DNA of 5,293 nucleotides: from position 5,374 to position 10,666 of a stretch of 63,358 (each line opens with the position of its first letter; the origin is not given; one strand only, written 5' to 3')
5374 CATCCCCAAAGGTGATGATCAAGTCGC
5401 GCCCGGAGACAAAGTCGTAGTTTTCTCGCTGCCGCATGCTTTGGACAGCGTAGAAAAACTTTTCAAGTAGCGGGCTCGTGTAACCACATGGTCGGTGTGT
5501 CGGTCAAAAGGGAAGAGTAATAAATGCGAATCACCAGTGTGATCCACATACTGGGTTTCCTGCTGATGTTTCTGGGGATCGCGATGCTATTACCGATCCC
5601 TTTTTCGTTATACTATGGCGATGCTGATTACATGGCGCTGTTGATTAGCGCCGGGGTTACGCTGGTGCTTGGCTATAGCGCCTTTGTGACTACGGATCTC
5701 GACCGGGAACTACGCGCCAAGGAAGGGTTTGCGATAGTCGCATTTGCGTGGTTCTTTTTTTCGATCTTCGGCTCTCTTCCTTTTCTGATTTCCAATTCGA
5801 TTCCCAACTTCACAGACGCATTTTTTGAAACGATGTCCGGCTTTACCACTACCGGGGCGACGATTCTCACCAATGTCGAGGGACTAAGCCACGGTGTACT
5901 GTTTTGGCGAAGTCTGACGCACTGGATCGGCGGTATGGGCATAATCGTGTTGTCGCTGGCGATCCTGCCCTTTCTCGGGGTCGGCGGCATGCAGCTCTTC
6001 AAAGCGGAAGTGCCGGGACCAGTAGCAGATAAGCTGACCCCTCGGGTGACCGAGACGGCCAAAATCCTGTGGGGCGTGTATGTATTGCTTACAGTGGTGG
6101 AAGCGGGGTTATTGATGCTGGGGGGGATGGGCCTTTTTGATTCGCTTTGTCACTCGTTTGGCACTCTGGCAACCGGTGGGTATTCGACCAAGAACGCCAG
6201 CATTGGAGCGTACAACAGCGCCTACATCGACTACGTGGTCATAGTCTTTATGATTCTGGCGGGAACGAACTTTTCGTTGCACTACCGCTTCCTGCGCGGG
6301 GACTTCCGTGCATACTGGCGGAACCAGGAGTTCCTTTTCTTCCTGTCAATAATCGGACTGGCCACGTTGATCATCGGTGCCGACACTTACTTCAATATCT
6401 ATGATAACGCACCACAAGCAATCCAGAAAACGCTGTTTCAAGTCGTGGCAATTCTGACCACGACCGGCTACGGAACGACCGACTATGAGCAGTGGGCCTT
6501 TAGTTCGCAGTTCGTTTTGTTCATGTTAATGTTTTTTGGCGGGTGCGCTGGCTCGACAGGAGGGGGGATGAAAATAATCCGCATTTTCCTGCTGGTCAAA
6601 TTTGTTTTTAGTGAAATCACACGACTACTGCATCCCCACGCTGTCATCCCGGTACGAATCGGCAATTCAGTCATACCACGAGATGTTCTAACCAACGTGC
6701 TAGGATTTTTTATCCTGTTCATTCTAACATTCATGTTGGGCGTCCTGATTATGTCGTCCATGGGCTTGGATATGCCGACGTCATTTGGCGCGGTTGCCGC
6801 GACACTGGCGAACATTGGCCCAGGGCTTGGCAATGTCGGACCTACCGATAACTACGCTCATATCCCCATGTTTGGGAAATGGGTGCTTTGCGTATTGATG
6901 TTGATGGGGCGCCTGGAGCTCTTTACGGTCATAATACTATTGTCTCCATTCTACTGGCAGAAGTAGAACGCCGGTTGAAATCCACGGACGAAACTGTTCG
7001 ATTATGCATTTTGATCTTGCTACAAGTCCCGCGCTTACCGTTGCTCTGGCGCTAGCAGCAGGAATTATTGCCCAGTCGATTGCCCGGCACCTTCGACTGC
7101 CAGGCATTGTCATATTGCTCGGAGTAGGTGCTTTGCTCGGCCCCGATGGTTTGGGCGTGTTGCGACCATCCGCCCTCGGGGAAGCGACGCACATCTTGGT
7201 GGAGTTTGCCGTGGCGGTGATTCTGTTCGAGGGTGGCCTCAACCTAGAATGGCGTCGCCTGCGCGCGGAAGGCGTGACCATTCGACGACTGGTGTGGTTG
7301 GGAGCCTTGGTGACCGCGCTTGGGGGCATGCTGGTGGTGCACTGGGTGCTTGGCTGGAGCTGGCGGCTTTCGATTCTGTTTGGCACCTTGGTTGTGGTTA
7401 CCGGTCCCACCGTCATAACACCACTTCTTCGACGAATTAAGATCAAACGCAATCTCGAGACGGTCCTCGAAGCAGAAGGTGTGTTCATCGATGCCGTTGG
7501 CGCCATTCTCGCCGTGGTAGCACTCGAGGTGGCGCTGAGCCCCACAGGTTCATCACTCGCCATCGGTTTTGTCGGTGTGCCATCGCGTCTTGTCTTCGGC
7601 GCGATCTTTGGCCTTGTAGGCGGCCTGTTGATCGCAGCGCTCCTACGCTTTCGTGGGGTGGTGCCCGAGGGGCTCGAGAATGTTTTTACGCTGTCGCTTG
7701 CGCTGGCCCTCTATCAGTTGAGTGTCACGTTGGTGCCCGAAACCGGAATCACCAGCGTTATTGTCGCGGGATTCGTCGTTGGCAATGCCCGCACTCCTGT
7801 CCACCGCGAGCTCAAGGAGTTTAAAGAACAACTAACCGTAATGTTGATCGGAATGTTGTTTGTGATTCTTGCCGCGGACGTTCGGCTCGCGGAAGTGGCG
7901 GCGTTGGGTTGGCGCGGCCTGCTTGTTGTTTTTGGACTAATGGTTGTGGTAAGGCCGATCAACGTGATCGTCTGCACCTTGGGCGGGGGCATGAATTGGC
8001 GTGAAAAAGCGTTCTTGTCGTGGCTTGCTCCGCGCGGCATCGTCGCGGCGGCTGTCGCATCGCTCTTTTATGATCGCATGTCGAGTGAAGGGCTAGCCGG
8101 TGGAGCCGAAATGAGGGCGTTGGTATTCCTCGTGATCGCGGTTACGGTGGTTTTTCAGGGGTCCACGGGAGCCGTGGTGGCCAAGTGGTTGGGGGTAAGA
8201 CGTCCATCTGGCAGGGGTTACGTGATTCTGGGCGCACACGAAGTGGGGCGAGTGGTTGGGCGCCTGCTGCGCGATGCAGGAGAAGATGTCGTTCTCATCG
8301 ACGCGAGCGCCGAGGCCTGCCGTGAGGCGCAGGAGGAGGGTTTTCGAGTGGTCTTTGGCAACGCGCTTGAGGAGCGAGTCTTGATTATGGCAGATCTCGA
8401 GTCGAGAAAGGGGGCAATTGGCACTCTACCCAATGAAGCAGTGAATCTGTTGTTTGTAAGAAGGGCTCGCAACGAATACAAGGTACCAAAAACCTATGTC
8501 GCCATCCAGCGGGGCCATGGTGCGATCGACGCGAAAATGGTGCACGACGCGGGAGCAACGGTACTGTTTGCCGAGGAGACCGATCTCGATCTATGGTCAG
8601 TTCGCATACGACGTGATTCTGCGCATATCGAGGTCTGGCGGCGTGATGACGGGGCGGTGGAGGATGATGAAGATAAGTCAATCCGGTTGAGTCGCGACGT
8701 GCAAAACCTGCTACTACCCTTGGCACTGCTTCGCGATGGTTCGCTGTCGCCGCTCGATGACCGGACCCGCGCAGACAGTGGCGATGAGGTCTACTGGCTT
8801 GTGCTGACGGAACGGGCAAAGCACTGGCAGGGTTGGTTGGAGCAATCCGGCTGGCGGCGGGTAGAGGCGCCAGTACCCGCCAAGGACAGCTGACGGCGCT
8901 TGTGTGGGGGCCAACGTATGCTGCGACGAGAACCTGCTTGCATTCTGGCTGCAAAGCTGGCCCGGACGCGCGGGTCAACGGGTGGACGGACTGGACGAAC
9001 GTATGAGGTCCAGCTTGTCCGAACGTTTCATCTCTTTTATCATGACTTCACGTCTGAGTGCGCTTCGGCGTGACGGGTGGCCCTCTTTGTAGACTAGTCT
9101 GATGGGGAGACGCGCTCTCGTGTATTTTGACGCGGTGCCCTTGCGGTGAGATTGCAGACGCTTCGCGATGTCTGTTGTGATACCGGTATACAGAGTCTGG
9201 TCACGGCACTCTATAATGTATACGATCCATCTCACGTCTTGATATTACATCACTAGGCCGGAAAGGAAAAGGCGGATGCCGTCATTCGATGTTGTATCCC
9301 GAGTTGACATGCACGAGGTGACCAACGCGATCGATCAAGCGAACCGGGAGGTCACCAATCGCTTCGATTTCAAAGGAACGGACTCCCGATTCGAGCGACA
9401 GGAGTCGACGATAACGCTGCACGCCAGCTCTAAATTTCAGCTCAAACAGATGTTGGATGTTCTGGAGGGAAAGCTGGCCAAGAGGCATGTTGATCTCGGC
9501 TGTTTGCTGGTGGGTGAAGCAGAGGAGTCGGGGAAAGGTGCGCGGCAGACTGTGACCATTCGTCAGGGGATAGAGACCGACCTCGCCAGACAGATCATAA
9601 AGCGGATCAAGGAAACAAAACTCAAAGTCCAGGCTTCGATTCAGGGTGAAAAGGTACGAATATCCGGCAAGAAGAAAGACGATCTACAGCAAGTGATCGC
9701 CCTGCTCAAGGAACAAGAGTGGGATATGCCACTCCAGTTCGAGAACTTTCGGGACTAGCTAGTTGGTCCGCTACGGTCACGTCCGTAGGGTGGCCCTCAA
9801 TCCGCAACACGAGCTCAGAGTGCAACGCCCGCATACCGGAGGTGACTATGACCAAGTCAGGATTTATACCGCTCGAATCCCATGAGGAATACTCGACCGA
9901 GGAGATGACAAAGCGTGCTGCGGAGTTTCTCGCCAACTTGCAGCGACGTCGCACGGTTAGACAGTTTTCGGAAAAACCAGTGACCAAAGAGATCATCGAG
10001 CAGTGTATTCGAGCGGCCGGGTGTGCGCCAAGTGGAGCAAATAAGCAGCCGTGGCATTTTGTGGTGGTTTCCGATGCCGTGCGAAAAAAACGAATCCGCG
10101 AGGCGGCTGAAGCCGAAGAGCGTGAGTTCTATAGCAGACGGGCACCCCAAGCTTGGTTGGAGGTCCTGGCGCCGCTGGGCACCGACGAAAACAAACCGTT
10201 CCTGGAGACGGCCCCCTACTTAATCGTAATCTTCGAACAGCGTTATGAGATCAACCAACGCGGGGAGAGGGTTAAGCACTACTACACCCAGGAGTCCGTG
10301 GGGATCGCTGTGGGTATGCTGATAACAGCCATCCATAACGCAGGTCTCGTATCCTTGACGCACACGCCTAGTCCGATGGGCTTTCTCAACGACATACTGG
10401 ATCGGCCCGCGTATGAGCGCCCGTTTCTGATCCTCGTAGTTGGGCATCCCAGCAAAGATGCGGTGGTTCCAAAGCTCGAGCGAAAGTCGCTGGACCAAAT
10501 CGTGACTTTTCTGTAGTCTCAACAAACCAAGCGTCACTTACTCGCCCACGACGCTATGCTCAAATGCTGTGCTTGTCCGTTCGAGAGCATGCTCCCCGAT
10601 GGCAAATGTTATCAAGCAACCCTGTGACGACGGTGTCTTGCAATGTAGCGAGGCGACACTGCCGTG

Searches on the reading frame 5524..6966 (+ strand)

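Call 44: search_protein_families(library=pfam, proteins=[window:5524-6966:+], max_evalue=0.00001)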
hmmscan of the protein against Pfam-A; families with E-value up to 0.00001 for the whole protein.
window:5524-6966:+ (480 aa): 1 family
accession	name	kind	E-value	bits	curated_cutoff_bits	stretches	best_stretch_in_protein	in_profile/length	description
PF02386.22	TrkH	-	2.2e-74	251.2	27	1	52-478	19-500/502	Cation transport protein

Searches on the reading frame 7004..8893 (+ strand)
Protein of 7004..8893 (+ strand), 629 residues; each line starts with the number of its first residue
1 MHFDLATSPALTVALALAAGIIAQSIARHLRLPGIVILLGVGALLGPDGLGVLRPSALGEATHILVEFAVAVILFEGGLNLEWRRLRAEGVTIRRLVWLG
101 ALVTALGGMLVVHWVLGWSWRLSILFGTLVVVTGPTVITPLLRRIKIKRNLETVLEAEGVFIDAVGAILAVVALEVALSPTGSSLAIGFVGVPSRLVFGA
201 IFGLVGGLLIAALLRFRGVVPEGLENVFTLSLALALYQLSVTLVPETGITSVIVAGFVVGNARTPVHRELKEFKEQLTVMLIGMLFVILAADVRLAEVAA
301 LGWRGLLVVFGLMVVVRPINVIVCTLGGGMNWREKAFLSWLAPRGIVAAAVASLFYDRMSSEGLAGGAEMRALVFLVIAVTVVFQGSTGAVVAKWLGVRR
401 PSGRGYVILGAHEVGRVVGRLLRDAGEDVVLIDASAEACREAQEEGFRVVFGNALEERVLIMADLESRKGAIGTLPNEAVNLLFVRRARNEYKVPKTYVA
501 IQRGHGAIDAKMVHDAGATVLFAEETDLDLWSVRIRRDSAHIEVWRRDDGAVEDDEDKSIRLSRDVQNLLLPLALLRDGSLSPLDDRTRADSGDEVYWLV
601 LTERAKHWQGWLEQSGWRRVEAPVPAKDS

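Call 44: search_protein_families(library=pfam, proteins=[window:7004-8893:+], max_evalue=0.00001)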
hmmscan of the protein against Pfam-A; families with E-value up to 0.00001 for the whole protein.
window:7004-8893:+ (629 aa): 2 families
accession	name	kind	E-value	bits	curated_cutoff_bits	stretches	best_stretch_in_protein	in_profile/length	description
PF00999.27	Na_H_Exchanger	-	1.7e-47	162.5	26.2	1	17-395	5-375/375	Sodium/hydrogen exchanger, transmembrane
PF02254.24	TrkA_N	-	1.1e-17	64.8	23.8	1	406-519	1-111/116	TrkA-N domain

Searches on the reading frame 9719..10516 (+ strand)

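Call 44: search_protein_families(library=pfam, proteins=[window:9719-10516:+], max_evalue=0.00001)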
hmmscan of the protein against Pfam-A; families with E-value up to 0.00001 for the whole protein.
window:9719-10516:+ (265 aa): 2 families
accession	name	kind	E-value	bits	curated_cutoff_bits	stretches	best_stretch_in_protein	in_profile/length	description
PF00881.29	Nitroreductase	-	1.2e-24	87.9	23.5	1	75-243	2-167/167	Nitroreductase family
PF14512.11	TM1586_NiRdase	-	5.4e-06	26.6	27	0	88-122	155-190/215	Putative TM nitroreductase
